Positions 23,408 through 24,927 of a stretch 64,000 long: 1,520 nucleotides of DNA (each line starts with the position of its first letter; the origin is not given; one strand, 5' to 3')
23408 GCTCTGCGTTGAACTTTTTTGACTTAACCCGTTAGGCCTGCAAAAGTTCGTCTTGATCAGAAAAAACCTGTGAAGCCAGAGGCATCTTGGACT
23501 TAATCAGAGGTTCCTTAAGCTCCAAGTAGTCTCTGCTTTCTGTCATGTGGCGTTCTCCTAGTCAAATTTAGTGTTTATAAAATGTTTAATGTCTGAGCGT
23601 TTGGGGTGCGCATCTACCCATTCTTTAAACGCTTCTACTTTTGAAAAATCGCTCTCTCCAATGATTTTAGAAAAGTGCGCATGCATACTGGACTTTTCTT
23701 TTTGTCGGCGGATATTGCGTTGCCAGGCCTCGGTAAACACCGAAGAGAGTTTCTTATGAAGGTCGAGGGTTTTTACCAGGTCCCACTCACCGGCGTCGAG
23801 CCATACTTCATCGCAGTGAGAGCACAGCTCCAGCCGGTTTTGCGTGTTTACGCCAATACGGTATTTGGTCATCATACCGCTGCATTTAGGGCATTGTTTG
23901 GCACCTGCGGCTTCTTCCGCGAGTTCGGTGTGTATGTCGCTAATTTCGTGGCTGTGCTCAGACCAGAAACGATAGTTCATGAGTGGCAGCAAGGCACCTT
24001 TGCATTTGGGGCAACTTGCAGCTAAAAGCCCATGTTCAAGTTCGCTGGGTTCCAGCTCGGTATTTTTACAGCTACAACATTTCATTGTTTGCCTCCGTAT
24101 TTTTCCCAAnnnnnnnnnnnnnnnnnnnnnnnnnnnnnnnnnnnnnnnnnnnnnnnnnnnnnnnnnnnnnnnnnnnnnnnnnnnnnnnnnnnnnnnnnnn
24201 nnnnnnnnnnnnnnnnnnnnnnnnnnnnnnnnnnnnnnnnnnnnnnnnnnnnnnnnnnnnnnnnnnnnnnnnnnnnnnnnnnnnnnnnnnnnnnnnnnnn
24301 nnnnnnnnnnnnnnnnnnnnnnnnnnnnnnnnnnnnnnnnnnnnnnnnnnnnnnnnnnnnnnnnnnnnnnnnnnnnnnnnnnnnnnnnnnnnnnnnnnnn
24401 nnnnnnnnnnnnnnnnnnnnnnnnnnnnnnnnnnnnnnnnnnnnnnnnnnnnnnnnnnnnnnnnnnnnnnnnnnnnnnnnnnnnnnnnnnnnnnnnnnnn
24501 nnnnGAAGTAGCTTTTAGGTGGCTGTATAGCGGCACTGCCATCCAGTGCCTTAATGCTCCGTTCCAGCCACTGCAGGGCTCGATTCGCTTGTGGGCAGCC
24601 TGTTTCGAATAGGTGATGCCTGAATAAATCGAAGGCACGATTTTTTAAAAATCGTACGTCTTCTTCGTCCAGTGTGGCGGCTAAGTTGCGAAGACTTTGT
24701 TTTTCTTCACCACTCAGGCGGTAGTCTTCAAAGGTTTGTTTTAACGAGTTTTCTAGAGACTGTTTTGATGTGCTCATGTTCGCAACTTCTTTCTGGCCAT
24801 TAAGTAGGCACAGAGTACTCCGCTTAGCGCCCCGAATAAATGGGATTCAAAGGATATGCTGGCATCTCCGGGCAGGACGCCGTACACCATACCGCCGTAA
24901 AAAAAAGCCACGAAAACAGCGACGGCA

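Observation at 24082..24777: Single-HKD PLD-fold protein translationally coupled to a rhomboid protease and a zinc-ribbon protein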

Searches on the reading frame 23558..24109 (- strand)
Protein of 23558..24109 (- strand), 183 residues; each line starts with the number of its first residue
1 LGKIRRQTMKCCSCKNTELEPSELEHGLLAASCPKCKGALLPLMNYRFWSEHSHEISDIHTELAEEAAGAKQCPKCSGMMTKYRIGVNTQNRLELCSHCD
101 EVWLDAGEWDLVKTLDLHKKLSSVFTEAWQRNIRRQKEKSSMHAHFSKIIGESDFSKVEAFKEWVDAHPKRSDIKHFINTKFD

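Call 3: search_protein_families(library=pfam, proteins=[window:23558-24109:-], max_evalue=0.01)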
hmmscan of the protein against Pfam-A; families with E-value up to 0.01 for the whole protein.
window:23558-24109:- (183 aa): 2 families
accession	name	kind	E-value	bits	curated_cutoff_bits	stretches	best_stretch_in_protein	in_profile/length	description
PF13453.11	Zn_ribbon_TFIIB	-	8.1e-08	32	22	2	10-41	1-30/41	Transcription factor zinc-finger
PF15777.11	Anti-TRAP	-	0.00081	19.8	32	0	10-39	12-39/59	Tryptophan RNA-binding attenuator protein inhibitory protein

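Call 8: search_protein_families(library=padloc, proteins=[window:23558-24109:-], max_evalue=0.01)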
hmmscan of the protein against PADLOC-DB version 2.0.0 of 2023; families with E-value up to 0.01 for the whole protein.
window:23558-24109:- (183 aa): 0 families

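Call 9: search_protein_families(library=ncbifam, proteins=[window:23558-24109:-], max_evalue=0.001)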
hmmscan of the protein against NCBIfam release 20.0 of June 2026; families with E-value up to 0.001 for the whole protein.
window:23558-24109:- (183 aa): 0 families

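Call 53: search_solved_structures(query=window:23558-24085:-, max_evalue=1)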
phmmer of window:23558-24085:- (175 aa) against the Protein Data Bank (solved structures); distinct sequences matched with E-value up to 1: 2.
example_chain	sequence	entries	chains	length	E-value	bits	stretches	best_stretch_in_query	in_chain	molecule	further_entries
8yoz_A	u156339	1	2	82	0.16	15.2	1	65-108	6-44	Transcription factor zinc-finger domain-containing protein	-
8xuf_C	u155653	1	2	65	0.43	13.8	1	64-100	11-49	CDF1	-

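Call 78: find_homologous_proteins(query=window:23558-24085:-, max_evalue=0.001)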
Query window:23558-24085:- (175 aa): 32 proteins with E <= 0.001 among 62 candidates.
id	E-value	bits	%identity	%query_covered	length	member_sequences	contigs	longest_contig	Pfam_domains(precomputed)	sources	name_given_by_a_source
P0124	5.7e-101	354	85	99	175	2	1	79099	PF13453.12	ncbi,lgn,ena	-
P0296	1.9e-84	300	69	100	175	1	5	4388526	PF13453.12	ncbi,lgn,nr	ncbi:TFIIB-like protein [Alteromonadaceae bacterium 2753L.S.0a.02]|nr:TFIIB-like protein [Alteromona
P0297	2.1e-84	300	71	100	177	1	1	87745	PF13453.12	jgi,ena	-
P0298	4.1e-83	296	70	99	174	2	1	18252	PF13453.12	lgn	-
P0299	9.9e-82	291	68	99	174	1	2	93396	-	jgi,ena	-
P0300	2.5e-78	280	64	99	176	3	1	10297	PF13453.12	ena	-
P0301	3.5e-76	273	65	99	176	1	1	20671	PF13453.12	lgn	-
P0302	1.3e-64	235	57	100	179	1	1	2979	PF04981.19,PF13453.12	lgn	-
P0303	2.6e-63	231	53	100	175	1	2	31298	PF13453.12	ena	-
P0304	6.0e-62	227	56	99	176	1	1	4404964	PF13453.12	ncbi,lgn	-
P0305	1.0e-59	220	54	100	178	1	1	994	PF13453.12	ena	-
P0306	2.7e-58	215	63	79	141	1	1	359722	-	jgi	-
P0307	3.9e-58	214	51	99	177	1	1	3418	PF13453.12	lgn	-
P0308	1.4e-55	206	51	99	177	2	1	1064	PF13453.12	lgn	-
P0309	3.3e-55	205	50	97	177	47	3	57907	PF13453.12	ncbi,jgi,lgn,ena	-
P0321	9.3e-52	194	49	100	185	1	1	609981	PF04981.19,PF13453.12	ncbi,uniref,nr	ncbi:hypothetical protein [Motiliproteus sp. MSK22-1]|uniref:TFIIB-type zinc ribbon-containing prote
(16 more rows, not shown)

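Call 81: find_encoding_contigs(protein=P0321, flank=10000, max_places=1)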
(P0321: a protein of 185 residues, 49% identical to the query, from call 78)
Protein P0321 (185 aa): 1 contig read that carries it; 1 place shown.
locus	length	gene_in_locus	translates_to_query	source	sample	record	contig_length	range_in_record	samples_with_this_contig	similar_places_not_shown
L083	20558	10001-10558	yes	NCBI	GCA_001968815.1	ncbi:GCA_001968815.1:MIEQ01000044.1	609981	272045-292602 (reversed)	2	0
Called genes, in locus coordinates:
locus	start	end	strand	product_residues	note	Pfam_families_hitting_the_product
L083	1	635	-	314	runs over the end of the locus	PF00034:Cytochrom_C (weak)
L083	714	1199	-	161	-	PF01322:Cytochrom_C_2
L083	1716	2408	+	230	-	-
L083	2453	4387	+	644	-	-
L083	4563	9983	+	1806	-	PF12458:DUF3686, PF00004:AAA (faint), PF25472:DUF7902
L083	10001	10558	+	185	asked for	PF04981:NMD3 (faint), PF13453:Zn_ribbon_TFIIB (faint)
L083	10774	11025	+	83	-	-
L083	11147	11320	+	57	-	-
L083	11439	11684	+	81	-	-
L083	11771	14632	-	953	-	PF00999:Na_H_Exchanger, PF00027:cNMP_binding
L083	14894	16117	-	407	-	PF00211:Guanylate_cyc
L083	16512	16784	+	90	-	-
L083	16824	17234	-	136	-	PF07238:PilZ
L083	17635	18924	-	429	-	PF02550:AcetylCoA_hydro, PF13336:AcetylCoA_hyd_C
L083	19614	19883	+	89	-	-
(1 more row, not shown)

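Call 82: find_encoding_contigs(protein=P0309, flank=10000, max_places=1)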
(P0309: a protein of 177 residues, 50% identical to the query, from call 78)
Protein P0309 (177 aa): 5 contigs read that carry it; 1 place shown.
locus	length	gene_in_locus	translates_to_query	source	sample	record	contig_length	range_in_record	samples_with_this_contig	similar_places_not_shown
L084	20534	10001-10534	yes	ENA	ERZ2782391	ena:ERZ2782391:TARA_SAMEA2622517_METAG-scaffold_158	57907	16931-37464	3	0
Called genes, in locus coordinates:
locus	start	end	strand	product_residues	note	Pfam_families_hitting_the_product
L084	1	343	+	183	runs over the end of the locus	-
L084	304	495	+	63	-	PF04012:PspA_IM30 (weak)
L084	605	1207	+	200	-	-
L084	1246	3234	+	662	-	-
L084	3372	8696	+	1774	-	PF12458:DUF3686, PF00004:AAA (faint), PF13401:AAA_22 (faint), PF25472:DUF7902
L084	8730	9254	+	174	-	PF01694:Rhomboid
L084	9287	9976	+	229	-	PF13091:PLDc_2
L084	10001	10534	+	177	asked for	PF13453:Zn_ribbon_TFIIB (faint)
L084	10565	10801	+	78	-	-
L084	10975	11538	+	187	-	-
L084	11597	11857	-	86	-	PF20134:DUF6524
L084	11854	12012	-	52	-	-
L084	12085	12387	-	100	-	PF10052:DUF2288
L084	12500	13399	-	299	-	PF00682:HMGL-like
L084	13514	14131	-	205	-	PF02441:Flavoprotein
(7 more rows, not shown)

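Call 85: predict_structure(alignment_id=A4)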
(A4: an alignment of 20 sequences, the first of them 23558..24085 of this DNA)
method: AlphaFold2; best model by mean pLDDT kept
length: 175 residues; sequences in the alignment: 20
mean_pLDDT: 80.4   pTM: 0.58
mean pLDDT of the five models: 80.4, 78.6, 78.4, 77.2, 75.4
residues with pLDDT >= 90: 48; 70-90: 86; 50-70: 41; < 50: 0
segments of 3 or more residues with pLDDT < 50: none
pLDDT, mean of each block of 10 residues (from residue 1): 88 87 90 83 66 68 85 79 79 80 61 59 75 90 93 92 92 82
secondary structure, 60 per line:
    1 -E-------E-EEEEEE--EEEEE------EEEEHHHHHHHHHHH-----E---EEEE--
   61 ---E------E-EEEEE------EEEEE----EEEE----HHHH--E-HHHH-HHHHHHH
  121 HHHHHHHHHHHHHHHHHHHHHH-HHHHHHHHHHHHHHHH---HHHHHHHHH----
elements in order: E12-17 E20-24 E31-34 H35-45 E55-58 E73-77 E84-88 E93-96 H101-104 H109-112 H114-142 H144-159 H163-171

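Call 87: fold_search(model_id=the predicted structure, library=pdb)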
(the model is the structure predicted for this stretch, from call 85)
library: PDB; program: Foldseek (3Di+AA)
matches with E <= 10: 140; with E <= 0.001: 0
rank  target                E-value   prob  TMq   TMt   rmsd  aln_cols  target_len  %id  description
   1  9grx_0                4.0e-01  0.14  0.23  0.25  11.3       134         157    7  NDH-PSI-LHCI supercomplex from S. oleracea (released 2025-02-12)
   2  3jcu_P                8.5e-01  0.06  0.19  0.19  10.4       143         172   10  Cryo-EM structure of spinach PSII-LHCII supercomplex at 3.2 Angstrom resolution (released 2016-05-25)
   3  7ekx_A                9.1e-01  0.03  0.14  0.03  16.6       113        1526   12  Crystal Structure of the Candida Glabrata Glycogen Debranching Enzyme (W470A E564Q) in complex with maltononaose (released 2021-11-10)
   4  7eim_A                9.6e-01  0.04  0.15  0.03  15.8       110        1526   14  Crystal Structure of the Candida Glabrata Glycogen Debranching Enzyme (W470A) in complex with maltopentaose (released 2021-11-10)
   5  4e9c_A                1.0e+00  0.05  0.16  0.13  16.6       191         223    8  The structure of the polo-box domain (PBD) of polo-like kinase 1 (Plk1) in complex with LDPPLHSpTA phosphopeptide (released 2012-10-10)
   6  6y2r_B                1.2e+00  0.06  0.17  0.10  17.6       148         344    9  Escherichia coli R255A RnlA endoribonuclease (single alanine mutant of RnlA) (released 2021-05-12)
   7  7ekw_B                1.4e+00  0.03  0.14  0.03  16.2       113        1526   12  Crystal Structure of the Candida Glabrata Glycogen Debranching Enzyme (D535N) in complex with maltotetrose (released 2021-11-10)
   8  7ekw_A                1.4e+00  0.03  0.14  0.03  16.2       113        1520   12  Crystal Structure of the Candida Glabrata Glycogen Debranching Enzyme (D535N) in complex with maltotetrose (released 2021-11-10)
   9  4pp8_D                1.5e+00  0.12  0.22  0.25   9.9       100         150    9  Crystal structure of murine NK cell ligand RAE-1 beta in complex with NKG2D (released 2014-04-09)
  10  1y3h_B                1.5e+00  0.02  0.12  0.09  14.2       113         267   17  Crystal Structure of Inorganic Polyphosphate/ATP-NAD kinase from Mycobacterium tuberculosis (released 2005-01-18)
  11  4cwe_A                1.5e+00  0.02  0.10  0.08  15.4       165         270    8  Structural studies of rolling circle replication initiation protein from Staphylococcus aureus (released 2015-04-15)
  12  4gcz_A                1.6e+00  0.06  0.16  0.09  25.7       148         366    8  Structure of a blue-light photoreceptor (released 2013-06-19)
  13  5d06_A                1.6e+00  0.02  0.13  0.03  16.0       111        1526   14  Crystal Structure of the Candida Glabrata Glycogen Debranching Enzyme (released 2016-05-18)
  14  3lv4_B                1.9e+00  0.04  0.12  0.06  11.2        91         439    5  Crystal structure of the glycoside hydrolase, family 43 YxiA protein from Bacillus licheniformis. Northeast Structural (released 2010-03-09)
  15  7qbz                  1.9e+00  0.03  0.12  0.05  10.4        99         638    6  Crystal structure Cadmium translocating P-type ATPase (released 2022-03-23)
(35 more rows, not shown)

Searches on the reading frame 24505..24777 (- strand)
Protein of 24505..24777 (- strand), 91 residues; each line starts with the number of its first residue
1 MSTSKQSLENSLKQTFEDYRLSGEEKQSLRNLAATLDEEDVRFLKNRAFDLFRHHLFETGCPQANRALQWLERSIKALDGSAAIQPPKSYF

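Call 28: search_protein_families(library=pfam, proteins=[window:24505-24777:-], max_evalue=10)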
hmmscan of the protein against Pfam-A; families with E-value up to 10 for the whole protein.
seq(91 aa): 3 families
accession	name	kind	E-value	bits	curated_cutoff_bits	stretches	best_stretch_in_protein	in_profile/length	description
PF10187.15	FAM192A_Fyv6_N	-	0.032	14.9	20.2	1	6-46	40-80/104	FAM192A/Fyv6, N-terminal domain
PF09548.15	Spore_III_AB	-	0.18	12.3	32.5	1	5-43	86-124/170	Stage III sporulation protein AB (spore_III_AB)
PF11239.13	DUF3040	-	0.22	12.2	24.7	1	21-46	3-28/84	Protein of unknown function (DUF3040)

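Call 68: search_protein_representatives(protein=window:24508-24777:-)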
Query: 90 residues. Proteins with E-value up to 0.001 (for the whole library): 51; up to 1e-10: 0; up to 1e-30: 0. The best 51 are listed.
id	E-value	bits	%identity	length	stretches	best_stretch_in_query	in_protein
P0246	2.5e-10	56.3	51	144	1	6-80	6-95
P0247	2.7e-09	53.0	43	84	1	7-83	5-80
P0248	8.0e-09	51.5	44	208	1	8-87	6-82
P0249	1.2e-08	51.0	39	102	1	7-86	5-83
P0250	2.9e-08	49.7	46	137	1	9-80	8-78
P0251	3.2e-08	49.6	41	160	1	8-84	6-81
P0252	4.6e-08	49.1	41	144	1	7-89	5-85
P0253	4.6e-08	49.1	46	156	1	6-86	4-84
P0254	5.9e-08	48.7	41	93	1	8-86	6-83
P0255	7.6e-08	48.4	41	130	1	8-82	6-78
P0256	8.6e-08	48.2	41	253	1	7-89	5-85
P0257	2.3e-07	46.9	38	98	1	7-85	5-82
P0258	5.4e-07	45.7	44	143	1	5-87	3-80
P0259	6.6e-07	45.4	40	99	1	7-83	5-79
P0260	1.0e-06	44.8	40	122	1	8-83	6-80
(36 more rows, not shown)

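Call 70: list_cluster_members(proteins=[P0256])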
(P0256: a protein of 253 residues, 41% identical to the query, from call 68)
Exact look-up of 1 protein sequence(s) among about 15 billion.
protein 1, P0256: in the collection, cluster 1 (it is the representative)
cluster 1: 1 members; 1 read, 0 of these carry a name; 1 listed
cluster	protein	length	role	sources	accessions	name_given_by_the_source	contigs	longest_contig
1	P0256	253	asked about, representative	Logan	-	-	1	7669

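Call 71: find_encoding_contigs(protein=P0256, flank=7000, max_places=1)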
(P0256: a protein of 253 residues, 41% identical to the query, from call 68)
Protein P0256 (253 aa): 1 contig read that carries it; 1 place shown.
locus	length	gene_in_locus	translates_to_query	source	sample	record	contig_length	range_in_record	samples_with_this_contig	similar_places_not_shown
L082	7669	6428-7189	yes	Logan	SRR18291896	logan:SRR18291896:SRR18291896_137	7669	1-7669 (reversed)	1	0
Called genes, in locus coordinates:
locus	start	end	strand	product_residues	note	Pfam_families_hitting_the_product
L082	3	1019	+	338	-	?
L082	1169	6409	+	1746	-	PF12458:DUF3686, PF25472:DUF7902, PF00004:AAA (faint), PF07728:AAA_5 (faint)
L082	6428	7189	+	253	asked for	PF13091:PLDc_2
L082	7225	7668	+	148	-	?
